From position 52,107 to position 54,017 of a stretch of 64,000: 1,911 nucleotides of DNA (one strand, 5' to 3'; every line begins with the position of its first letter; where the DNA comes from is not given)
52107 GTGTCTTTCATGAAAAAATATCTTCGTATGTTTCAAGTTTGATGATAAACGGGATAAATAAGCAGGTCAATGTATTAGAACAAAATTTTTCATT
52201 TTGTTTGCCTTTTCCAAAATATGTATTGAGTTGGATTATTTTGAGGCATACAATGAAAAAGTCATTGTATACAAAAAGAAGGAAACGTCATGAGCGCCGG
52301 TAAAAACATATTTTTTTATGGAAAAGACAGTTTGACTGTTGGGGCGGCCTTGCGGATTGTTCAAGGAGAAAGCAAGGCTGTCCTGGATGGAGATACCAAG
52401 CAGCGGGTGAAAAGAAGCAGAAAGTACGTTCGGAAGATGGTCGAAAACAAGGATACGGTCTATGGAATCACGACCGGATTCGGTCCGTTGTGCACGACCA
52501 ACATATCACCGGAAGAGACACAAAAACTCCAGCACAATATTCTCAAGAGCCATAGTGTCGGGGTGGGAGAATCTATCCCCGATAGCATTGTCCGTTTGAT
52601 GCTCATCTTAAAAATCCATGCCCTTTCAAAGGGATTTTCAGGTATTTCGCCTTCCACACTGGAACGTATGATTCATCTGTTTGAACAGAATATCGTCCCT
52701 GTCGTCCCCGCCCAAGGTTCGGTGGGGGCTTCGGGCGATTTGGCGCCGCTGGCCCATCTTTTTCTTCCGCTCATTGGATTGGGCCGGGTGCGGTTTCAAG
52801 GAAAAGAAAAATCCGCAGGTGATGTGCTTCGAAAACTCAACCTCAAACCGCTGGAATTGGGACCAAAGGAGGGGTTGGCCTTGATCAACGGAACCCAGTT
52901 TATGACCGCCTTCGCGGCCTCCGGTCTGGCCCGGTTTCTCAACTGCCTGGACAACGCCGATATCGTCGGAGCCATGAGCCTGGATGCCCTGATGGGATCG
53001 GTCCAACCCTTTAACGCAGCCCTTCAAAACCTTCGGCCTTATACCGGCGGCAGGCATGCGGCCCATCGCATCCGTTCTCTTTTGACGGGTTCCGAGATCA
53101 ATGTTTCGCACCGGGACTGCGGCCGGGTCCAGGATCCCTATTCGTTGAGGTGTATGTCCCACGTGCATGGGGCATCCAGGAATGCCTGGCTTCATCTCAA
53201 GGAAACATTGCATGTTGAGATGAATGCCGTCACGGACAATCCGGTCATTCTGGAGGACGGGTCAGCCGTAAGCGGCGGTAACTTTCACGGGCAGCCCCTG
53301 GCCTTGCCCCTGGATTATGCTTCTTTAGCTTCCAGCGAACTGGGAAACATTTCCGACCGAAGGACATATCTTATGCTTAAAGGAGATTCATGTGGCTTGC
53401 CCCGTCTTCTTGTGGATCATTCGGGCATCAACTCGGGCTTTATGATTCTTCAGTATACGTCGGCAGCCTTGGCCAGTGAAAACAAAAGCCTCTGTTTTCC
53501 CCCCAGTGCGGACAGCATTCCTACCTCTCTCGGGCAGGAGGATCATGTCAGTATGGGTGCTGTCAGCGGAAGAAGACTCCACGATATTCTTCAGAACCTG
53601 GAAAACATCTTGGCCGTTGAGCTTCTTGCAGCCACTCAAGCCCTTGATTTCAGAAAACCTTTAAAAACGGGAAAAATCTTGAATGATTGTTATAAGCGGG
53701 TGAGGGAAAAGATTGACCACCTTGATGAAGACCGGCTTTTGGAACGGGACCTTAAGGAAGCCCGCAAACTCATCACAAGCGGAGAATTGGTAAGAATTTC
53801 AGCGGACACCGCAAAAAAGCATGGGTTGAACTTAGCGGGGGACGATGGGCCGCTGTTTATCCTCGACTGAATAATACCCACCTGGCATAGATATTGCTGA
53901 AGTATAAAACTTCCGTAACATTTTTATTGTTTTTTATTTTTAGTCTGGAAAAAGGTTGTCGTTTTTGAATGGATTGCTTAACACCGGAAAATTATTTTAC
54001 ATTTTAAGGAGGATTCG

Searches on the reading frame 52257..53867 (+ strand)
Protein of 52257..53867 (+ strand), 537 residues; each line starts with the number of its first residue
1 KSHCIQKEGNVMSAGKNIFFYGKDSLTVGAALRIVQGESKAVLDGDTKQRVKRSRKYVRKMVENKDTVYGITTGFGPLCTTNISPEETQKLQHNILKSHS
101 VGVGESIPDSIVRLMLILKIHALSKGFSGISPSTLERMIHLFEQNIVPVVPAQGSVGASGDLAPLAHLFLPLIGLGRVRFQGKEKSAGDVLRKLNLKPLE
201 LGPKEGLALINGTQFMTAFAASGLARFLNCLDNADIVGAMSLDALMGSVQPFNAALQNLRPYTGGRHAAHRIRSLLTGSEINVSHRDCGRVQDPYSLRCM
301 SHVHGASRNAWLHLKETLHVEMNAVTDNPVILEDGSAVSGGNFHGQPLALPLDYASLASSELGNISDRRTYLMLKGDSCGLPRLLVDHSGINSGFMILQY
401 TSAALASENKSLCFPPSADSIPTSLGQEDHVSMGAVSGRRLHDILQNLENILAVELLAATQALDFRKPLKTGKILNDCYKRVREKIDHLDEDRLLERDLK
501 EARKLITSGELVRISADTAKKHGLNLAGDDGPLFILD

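Call 56: search_protein_families(library=pfam, max_evalue=0.000001, proteins=[window:52257-53867:+])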
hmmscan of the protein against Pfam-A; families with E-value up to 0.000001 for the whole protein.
window:52257-53867:+ (537 aa): 1 family
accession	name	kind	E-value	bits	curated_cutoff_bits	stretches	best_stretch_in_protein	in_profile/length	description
PF00221.24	Lyase_aromatic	-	2.6e-182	607.1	27.3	1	26-484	1-466/466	Aromatic amino acid lyase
